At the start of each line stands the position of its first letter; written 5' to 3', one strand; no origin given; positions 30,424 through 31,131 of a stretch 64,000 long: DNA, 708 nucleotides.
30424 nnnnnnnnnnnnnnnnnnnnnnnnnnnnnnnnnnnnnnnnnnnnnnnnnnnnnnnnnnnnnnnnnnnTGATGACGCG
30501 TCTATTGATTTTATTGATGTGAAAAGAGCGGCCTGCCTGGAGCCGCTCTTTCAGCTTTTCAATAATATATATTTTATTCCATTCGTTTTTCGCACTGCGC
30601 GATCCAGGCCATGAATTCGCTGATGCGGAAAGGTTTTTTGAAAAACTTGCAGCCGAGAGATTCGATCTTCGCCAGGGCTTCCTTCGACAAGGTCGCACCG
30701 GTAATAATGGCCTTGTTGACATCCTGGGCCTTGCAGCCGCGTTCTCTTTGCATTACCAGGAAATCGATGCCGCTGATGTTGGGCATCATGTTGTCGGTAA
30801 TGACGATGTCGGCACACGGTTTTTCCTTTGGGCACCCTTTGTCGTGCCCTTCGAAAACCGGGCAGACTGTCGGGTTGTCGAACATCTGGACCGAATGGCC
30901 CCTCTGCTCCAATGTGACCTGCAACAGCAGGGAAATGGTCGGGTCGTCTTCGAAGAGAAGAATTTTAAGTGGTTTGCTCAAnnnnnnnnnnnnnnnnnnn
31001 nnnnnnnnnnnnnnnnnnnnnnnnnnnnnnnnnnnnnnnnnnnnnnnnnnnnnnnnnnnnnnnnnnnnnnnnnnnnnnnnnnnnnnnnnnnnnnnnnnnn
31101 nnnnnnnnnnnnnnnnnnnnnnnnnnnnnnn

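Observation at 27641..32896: Two paralogous PAS-kinase / stand-alone receiver pairs whose receivers carry a conserved four-Cys insert, flanking the seleno-peroxiredoxin operon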

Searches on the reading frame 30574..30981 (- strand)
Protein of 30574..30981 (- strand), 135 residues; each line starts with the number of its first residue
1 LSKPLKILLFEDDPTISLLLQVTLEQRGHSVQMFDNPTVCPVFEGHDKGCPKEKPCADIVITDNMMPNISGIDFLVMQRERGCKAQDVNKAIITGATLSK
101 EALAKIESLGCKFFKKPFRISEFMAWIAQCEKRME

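Call 9: find_homologous_proteins(query=window:30574-30981:-, max_evalue=0.001)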
Query window:30574-30981:- (135 aa): 17 proteins with E <= 0.001 among 23 candidates.
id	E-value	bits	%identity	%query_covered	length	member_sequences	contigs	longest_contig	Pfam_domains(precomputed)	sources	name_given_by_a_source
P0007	5.0e-85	300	99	100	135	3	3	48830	PF00072.31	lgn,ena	-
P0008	9.5e-56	205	61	100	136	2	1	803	PF00072.31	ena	-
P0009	4.4e-53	197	61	100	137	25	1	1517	PF00072.31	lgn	-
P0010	1.0e-52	196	58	99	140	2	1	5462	PF00072.31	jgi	-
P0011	4.0e-52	194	60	99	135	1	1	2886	PF00072.31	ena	-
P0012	1.8e-51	191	59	99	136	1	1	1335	PF00072.31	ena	-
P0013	6.1e-51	190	60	100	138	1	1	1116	PF00072.31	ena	-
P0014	2.1e-48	182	56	99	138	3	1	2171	PF00072.31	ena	-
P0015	1.1e-44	169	54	96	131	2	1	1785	PF00072.31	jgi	-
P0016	3.2e-39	152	50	99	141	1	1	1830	PF00072.31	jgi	-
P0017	9.6e-38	147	48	99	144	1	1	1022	PF00072.31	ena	-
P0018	2.8e-37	146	48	96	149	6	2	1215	PF00072.31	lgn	-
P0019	3.7e-36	142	50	98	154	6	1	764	PF00072.31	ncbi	-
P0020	2.8e-35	139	47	96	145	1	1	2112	PF00072.31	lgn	-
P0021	7.0e-32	128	46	97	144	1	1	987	PF00072.31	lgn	-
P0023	8.4e-28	115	39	89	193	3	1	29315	PF00072.31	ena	-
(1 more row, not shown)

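Call 17: find_encoding_contigs(protein=P0023, flank=8000, max_places=3)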
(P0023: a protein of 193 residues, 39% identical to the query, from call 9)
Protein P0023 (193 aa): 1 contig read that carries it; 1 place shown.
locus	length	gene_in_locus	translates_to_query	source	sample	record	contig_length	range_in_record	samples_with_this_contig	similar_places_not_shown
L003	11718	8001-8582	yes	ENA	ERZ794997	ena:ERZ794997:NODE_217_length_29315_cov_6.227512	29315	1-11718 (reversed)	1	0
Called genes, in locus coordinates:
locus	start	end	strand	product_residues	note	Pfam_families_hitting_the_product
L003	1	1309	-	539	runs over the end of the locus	PF13167:GTP-bdg_N, PF16360:GTP-bdg_M, PF03193:RsgA_GTPase (faint), PF01926:MMR_HSR1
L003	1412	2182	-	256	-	PF00106:adh_short, PF13561:adh_short_C2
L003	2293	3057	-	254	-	PF13098:Thioredoxin_2, PF13462:Thioredoxin_4, PF01323:DSBA (faint)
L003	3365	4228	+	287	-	PF00142:Fer4_NifH (faint), PF02374:ArsA_ATPase, PF09140:MipZ, PF10609:ParA, PF13614:AAA_31, PF01656:CbiA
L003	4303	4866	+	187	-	PF02659:Mntp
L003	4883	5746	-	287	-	PF02811:PHP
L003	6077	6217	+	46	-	-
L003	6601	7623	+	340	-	PF00512:HisKA, PF02518:HATPase_c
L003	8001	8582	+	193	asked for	PF00072:Response_reg (weak)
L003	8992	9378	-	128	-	-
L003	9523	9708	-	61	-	-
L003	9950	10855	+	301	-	PF00126:HTH_1, PF03466:LysR_substrate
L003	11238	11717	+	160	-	?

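Call 18: find_encoding_contigs(protein=P0010, flank=6000, max_places=3)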
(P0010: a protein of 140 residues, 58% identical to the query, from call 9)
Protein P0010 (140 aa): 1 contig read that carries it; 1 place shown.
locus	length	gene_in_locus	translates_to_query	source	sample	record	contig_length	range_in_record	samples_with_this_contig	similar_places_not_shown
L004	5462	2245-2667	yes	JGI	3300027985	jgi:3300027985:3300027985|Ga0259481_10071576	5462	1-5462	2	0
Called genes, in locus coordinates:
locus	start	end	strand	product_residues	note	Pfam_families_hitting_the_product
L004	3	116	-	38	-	?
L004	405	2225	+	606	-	PF00989:PAS, PF08448:PAS_4, PF13426:PAS_9, PF08447:PAS_3, PF00989:PAS, PF13426:PAS_9, PF00512:HisKA, PF02518:HATPase_c, +3 more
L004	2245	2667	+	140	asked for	PF00072:Response_reg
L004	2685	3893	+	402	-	PF06965:Na_H_antiport_1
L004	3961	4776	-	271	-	PF02535:Zip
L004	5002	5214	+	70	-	-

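Call 23: search_protein_families(library=pfam, proteins=[P0023], max_evalue=0.01)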
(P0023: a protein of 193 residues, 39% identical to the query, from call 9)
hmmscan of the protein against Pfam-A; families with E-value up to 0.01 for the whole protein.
P0023 (193 aa): 1 family
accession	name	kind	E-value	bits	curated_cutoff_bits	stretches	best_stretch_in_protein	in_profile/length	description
PF00072.30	Response_reg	-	1.4e-06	28.8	30.2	1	40-112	42-110/111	Response regulator receiver domain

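Call 33: find_related_loci(query=A3, collection=genome_contigs, flank=7000)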
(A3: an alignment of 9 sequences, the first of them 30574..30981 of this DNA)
Query A3 (135 aa) in genome_contigs; peptide patterns used: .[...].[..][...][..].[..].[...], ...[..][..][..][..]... (x = any residue, [..] = any of these).
210 stretches matched a pattern; 53 encode a relative of the query (tblastn E <= 1e-3); 53 distinct loci.
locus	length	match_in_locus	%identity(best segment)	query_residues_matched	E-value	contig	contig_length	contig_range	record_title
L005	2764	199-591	54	4-134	1e-50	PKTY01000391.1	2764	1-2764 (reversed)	MAG: Desulfuromonas sp. isolate BM103 sc_19216, whole genome shotgun sequence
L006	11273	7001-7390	48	5-134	2e-46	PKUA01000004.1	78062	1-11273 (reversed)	MAG: Desulfuromonas sp. isolate BM304 sc_160, whole genome shotgun sequence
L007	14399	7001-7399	48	2-134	1e-46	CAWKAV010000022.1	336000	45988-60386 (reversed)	MAG: uncultured delta proteobacterium isolate MFD09779.bin.1.290 genome assembly, contig: contig_62910, whole genome sho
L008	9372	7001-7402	50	1-134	7e-46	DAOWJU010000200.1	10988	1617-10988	MAG TPA_asm: Desulfuromonadales bacterium isolate CSMAG_2077 CSMAG_2077_k141_1416871_length_10988_cov_17.0000, whole gen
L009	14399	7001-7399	44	3-135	2e-43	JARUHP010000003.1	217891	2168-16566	Deltaproteobacteria bacterium IMCC39146 NODE_3_length_217891_cov_58.567353, whole genome shotgun sequence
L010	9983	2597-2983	48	5-134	3e-42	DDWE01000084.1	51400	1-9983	MAG TPA_asm: Desulfuromonadaceae bacterium UBA2294 UBA2294_contig_11435, whole genome shotgun sequence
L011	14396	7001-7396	46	2-134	3e-35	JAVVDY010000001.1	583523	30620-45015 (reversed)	MAG: Desulfuromonadales bacterium isolate TamC13-07 NODE_1_length_583523_cov_24.997611, whole genome shotgun sequence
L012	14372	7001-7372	42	5-129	8e-34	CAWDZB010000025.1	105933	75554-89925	MAG: uncultured delta proteobacterium isolate MFD05684.bin.3.160 genome assembly, contig: contig_73804, whole genome sho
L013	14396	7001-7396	38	1-135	4e-28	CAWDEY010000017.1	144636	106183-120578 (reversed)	MAG: uncultured Nitrospira sp. isolate MFD05942.bin.3.80 genome assembly, contig: contig_33063, whole genome shotgun seq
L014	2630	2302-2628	43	2-112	1e-27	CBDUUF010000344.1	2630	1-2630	MAG TPA_asm: uncultured Desulfuromonadaceae bacterium isolate SRR22302373_concoct_69 genome assembly, contig: ERZ2507359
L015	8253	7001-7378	32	6-134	2e-20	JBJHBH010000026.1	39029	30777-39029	MAG: Desulfuromonadales bacterium isolate SF2967_J5348.semibin_refined.095 NODE_1145_length_39029_cov_1.792427, whole ge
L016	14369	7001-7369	32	5-130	1e-19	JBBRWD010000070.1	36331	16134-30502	MAG: Limisphaerales bacterium isolate La4_concoct.005 La4_concoct.005_K_3332506_L_36331_cov_49.9606, whole genome shotgu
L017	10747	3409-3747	29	1-124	8e-10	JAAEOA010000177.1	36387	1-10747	MAG: bacterium isolate Bsp_15 BspG_CONTIG2219867, whole genome shotgun sequence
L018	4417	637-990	29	5-133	4e-9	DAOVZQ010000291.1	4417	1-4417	MAG TPA_asm: bacterium isolate CSMAG_1813 CSMAG_1813_k141_4442671_length_4417_cov_7.0000, whole genome shotgun sequence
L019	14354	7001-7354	33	5-133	2e-8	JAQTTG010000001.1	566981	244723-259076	MAG: Sulfuricurvum sp. isolate STB_35 NODE_22_length_566981_cov_21.525365_Sandtown_B, whole genome shotgun sequence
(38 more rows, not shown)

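Call 34: predict_structure(alignment_id=A2)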
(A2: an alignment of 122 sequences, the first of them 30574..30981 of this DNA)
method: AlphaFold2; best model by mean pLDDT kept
length: 135 residues; sequences in the alignment: 122
mean_pLDDT: 95.0   pTM: 0.89
mean pLDDT of the five models: 95.0, 94.8, 94.7, 93.3, 91.9
residues with pLDDT >= 90: 117; 70-90: 16; 50-70: 2; < 50: 0
segments of 3 or more residues with pLDDT < 50: none
pLDDT, mean of each block of 10 residues (from residue 1): 93 97 98 94 81 96 95 97 97 97 97 97 98 95
secondary structure, 60 per line:
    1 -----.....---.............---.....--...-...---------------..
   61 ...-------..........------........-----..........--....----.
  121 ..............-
elements in order: E6-10 H14-26 E30-34 E59-63 H71-80 E90-94 H100-109 E112-115 H120-134

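Call 37: search_protein_families(library=ncbifam, proteins=[window:30574-30981:-], max_evalue=0.01)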
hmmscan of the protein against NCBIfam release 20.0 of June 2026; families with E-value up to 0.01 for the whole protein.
window:30574-30981:- (135 aa): 29 families (the best 25 are shown)
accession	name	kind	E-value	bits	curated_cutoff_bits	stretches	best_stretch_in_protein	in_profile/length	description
NF051850.1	RespRegRprY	equivalog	3.8e-08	33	370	1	1-132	1-121/234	response regulator transcription factor RprY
TIGR02154.1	PhoB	equivalog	1.2e-07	31.3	296.2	1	6-133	4-122/226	phosphate regulon transcriptional regulator PhoB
NF046022.1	RespRegCpdRBruc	equivalog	4.8e-07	29.8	180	1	6-125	3-111/120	cell cycle two-component system response regulator CpdR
TIGR01818.1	ntrC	equivalog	6.6e-07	28.5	558.6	1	7-129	1-112/463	nitrogen regulation protein NR(I)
NF006900.1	PRK09390.1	equivalog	2e-06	27.5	255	1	1-130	1-119/203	response regulator FixJ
NF040689.1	MtrAB_MtrA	equivalog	2.4e-06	27.1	300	1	7-128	1-110/219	MtrAB system response regulator MtrA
NF053854.1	RespRegPhoBBctds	equivalog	5.6e-06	25.9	270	1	7-133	1-117/225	two-component system response regulator PhoB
NF041734.1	resp_reg_RppA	equivalog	1e-05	25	250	1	5-133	1-120/229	two-component system response regulator RppA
NF045991.1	RespRegCtrARhodob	equivalog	2e-05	24.4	350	1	6-130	2-115/224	response regulator transcription factor CtrA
NF047793.1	ResRegPgtA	equivalog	2.6e-05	23.2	650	1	5-129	6-119/414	two-component system response regulator PgtA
NF007546.0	PRK10161.1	equivalog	3.8e-05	23.4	471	1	6-133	4-122/229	phosphate response regulator transcription factor PhoB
NF041733.1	resp_reg_CseB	equivalog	5.2e-05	22.7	350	1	6-127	2-111/228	two-component system response regulator CseB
NF007005.1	PRK09468.1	equivalog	0.00013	21.4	331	1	5-131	4-119/237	osmolarity response regulator transcription factor OmpR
NF012023.0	PRK15479.1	equivalog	0.00019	21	337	1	6-128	2-113/224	transcriptional regulator TctD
NF049963.1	RespRegFlgRCampy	domain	0.00024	20.1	750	1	57-127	45-109/429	fla regulon two-component system response regulator FlgR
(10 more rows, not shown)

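Call 41: find_homologous_proteins(query=A2, max_evalue=1e-20)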
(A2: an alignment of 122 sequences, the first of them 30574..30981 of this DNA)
Query A2 (122 sequences) (135 aa, profile of the alignment): 158 proteins with E <= 1e-20 among 863 candidates; the best 120 are listed.
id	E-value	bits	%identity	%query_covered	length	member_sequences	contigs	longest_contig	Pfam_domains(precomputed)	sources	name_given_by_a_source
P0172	1.7e-53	198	48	99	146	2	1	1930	PF00072.31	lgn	-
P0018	2.2e-53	198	48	96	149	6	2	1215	PF00072.31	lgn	-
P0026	2.5e-53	197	52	96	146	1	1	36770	PF00072.31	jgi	-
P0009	4.7e-53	196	61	100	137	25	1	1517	PF00072.31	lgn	-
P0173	4.8e-53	196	48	96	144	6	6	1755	PF00072.31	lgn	-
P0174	2.6e-52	194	48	96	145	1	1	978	PF00072.31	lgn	-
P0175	1.4e-51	192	48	99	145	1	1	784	PF00072.31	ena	-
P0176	3.5e-51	190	45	96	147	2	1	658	PF00072.31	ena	-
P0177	4.9e-51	190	42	93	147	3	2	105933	PF00072.31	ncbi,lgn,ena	-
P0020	5.3e-51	190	47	96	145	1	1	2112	PF00072.31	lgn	-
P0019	9.1e-51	189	50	98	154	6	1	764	PF00072.31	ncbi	-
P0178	3.4e-50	187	42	93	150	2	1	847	PF00072.31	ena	-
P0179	7.0e-50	186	42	94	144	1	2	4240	PF00072.31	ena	-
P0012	8.0e-50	186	59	99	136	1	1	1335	PF00072.31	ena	-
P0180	8.5e-50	186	42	93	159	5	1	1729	PF00072.31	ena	-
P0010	1.4e-49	185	58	99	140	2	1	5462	PF00072.31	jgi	-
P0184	2.3e-49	185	41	94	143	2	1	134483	PF00072.31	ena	-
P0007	2.0e-48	181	99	100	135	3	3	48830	PF00072.31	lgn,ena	-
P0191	1.1e-47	179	45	92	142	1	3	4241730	PF00072.31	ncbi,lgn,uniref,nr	ncbi:response regulator [Geopsychrobacter electrodiphilus]|uniref:response regulator n=1 Tax=Geopsyc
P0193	2.3e-47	178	42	94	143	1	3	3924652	PF00072.31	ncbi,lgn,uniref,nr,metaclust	ncbi:hypothetical protein JCM30471_13300 [Desulfuromonas carbonis]|uniref:response regulator n=1 Tax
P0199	5.1e-46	174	40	93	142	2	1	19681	PF00072.31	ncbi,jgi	-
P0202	1.9e-45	172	32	96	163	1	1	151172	PF00072.31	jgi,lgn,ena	-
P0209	6.8e-45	170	35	93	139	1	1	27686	PF00072.31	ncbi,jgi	-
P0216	1.3e-43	166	32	96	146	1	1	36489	PF00072.31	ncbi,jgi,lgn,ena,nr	ncbi:MAG: hypothetical protein C0624_03860 [Desulfuromonas sp.]|nr:MAG: hypothetical protein C0624_0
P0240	8.6e-42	160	30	97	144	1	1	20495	PF00072.31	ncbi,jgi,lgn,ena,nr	ncbi:MAG: response regulator [Desulfuromonadales bacterium]|nr:response regulator [Desulfuromonadale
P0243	1.1e-41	160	35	84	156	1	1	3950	PF00072.31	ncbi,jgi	-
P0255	1.1e-40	156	33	84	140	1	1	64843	PF00072.31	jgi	jgi:CheY-like chemotaxis protein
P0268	1.9e-39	152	37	93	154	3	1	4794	PF00072.31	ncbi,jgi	jgi:CheY-like chemotaxis protein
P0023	2.6e-39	152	39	89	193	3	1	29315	PF00072.31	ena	-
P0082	3.3e-39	152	32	96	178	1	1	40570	PF00072.31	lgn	-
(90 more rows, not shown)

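Call 50: list_cluster_members(proteins=[P0019, P0177, P0199, P0209, P0243, P0268, P0191, P0193, P0240, P0216])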
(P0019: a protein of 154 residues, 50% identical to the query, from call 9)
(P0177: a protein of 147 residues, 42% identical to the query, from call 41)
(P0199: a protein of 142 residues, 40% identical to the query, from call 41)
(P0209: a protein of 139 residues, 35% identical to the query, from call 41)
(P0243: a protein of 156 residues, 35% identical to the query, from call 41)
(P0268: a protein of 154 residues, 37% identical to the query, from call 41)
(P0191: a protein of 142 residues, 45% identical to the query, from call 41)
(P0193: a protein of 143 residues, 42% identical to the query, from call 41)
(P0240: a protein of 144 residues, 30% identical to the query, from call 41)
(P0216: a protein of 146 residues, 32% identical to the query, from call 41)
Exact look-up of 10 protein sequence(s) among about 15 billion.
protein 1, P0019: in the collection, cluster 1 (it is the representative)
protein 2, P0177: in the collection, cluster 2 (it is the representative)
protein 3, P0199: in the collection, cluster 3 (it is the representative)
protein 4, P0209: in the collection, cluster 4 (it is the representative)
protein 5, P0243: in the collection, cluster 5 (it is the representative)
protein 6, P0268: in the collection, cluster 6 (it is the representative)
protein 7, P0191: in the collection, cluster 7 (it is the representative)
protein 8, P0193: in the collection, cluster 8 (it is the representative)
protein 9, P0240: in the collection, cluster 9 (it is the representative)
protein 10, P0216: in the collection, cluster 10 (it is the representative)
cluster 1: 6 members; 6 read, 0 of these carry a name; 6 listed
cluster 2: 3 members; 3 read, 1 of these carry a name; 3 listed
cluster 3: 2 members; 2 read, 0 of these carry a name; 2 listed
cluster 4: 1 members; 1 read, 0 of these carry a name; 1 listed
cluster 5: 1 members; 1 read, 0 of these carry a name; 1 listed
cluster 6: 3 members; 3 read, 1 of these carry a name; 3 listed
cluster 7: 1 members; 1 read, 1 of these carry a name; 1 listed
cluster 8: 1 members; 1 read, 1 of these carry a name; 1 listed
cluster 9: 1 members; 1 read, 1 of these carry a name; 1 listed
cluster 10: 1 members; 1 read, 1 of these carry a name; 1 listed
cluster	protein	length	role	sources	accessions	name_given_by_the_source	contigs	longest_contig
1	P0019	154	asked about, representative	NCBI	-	-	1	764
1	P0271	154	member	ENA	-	-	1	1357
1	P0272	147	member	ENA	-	-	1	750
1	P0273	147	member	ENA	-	-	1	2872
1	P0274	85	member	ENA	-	-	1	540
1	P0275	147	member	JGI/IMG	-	-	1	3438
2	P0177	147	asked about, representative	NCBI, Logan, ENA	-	-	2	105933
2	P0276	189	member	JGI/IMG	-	DNA-binding response OmpR family regulator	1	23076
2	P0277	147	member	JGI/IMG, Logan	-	-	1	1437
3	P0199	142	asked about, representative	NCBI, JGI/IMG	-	-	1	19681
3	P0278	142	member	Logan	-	-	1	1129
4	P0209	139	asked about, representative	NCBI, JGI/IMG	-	-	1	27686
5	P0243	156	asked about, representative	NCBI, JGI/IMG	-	-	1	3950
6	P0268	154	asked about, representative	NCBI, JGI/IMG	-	CheY-like chemotaxis protein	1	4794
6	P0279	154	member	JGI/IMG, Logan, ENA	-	-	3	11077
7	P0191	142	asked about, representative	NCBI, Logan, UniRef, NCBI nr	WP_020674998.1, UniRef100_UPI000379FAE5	response regulator [Geopsychrobacter electrodiphilus] | response regulator n=1 Tax=Geopsychrobacter electrodiphilus TaxID=225196 ...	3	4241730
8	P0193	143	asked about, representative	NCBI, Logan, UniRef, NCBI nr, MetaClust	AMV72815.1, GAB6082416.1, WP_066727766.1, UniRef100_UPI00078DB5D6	hypothetical protein JCM30471_13300 [Desulfuromonas carbonis] | response regulator n=1 Tax=Desulfuromonas sp. DDH964 TaxID=1823759 RepID=UPI00078DB5D6 | response regulator [Desulfuromonas sp. DDH964]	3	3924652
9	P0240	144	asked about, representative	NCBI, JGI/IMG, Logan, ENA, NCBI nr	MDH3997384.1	MAG: response regulator [Desulfuromonadales bacterium] | response regulator [Desulfuromonadales bacterium]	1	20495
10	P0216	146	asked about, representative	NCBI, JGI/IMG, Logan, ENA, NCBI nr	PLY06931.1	MAG: hypothetical protein C0624_03860 [Desulfuromonas sp.]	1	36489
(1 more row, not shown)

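Call 51: find_encoding_contigs(protein=P0191, flank=6000, max_places=2)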
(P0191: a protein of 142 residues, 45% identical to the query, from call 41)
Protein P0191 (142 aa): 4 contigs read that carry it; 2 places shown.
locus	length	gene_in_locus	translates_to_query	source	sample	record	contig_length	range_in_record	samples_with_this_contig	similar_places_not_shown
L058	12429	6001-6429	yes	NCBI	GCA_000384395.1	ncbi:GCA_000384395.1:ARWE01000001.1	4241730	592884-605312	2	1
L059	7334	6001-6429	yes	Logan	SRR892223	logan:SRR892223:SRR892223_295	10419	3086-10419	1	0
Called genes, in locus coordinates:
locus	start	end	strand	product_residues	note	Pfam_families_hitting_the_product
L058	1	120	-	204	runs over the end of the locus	-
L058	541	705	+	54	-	-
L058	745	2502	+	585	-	PF00512:HisKA, PF02518:HATPase_c, PF00072:Response_reg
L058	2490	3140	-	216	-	PF00072:Response_reg, PF08281:Sigma70_r4_2 (weak), PF00196:GerE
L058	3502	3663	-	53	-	-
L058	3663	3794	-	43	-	-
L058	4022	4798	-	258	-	PF09948:PpoB2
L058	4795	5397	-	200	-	PF07040:DUF1326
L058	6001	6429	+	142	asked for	PF00072:Response_reg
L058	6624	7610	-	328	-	PF08240:ADH_N, PF00107:ADH_zinc_N, PF13602:ADH_zinc_N_2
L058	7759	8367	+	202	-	PF21349:RUBY_RBDX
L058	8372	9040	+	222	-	PF03460:NIR_SIR_ferr, PF01077:NIR_SIR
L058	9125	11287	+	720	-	PF02518:HATPase_c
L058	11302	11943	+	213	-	PF00072:Response_reg, PF00196:GerE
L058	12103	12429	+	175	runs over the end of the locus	PF27226:AF_1845 (faint)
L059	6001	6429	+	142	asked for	PF00072:Response_reg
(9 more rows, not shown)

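Call 52: find_encoding_contigs(protein=P0193, flank=6000, max_places=2)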
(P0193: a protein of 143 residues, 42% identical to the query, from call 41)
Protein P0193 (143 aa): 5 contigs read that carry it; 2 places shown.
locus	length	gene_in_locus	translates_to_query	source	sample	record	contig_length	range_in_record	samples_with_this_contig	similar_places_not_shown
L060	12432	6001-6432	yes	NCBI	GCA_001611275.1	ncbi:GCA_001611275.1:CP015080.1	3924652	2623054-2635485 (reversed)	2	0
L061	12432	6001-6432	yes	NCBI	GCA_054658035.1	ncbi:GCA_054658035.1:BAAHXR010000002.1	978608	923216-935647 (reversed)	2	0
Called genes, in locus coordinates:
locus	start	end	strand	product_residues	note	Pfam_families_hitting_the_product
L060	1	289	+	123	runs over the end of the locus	PF02537:CRCB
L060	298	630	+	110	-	PF02641:DUF190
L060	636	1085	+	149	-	PF05099:TerB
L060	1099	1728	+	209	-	PF06962:rRNA_methylase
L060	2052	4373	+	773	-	-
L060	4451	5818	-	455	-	PF05736:OprF, PF13505:OMP_b-brl, PF02412:TSP_3 (faint), PF00691:OmpA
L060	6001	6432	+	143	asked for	PF00072:Response_reg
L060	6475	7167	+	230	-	PF04366:Ysc84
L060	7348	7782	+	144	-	PF01797:Y1_Tnp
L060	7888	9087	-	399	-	-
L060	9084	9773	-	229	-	PF02463:SMC_N (faint), PF00005:ABC_tran, PF13304:AAA_21 (weak)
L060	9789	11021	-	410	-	PF12704:MacB_PCD (weak), PF02687:FtsX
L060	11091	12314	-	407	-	PF12704:MacB_PCD, PF02687:FtsX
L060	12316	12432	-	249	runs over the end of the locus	PF17131:TP_0789-like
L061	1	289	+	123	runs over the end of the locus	PF02537:CRCB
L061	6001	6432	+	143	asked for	PF00072:Response_reg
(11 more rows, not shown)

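Call 66: find_encoding_contigs(protein=P0184, flank=4000, max_places=1)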
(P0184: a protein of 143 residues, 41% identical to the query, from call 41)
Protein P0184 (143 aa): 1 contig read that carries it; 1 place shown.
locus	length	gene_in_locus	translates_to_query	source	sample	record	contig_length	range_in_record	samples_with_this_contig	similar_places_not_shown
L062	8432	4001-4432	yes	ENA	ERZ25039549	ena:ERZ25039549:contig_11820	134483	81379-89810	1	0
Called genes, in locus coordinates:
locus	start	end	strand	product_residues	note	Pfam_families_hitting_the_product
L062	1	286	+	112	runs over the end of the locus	PF02641:DUF190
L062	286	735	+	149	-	PF05099:TerB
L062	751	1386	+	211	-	PF06962:rRNA_methylase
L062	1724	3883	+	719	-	-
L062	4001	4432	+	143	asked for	PF00072:Response_reg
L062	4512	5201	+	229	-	PF04366:Ysc84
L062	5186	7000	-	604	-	PF00989:PAS (faint), PF13188:PAS_8 (faint), PF13426:PAS_9 (weak), PF08448:PAS_4, PF00512:HisKA, PF02518:HATPase_c, PF13581:HATPase_c_2 (faint)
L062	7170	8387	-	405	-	-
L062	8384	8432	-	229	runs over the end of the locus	PF02463:SMC_N (faint), PF00005:ABC_tran, PF13304:AAA_21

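Call 67: find_encoding_contigs(protein=P0202, flank=4000, max_places=1)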
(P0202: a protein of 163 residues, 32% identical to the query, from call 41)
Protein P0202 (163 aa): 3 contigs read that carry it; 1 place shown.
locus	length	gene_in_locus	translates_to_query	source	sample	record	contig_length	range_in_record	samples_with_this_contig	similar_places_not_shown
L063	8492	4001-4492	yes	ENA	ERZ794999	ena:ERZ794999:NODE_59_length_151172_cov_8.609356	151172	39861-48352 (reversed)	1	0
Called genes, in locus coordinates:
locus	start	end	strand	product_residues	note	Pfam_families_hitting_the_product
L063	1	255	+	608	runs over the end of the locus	PF13522:GATase_6, PF13537:GATase_7, PF01380:SIS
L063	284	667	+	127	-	PF01814:Hemerythrin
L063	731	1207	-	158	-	PF01575:MaoC_dehydratas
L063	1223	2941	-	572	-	PF12158:DUF3592 (weak)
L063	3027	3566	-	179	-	PF00881:Nitroreductase, PF14512:TM1586_NiRdase (faint), PF00881:Nitroreductase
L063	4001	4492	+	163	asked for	PF00072:Response_reg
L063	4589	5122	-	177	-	-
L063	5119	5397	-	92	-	-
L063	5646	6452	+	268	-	PF13476:AAA_23 (weak), PF00005:ABC_tran, PF12399:BCA_ABC_TP_C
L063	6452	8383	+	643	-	PF00501:AMP-binding, PF23562:AMP-binding_C_3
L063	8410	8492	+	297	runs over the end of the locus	PF02653:BPD_transp_2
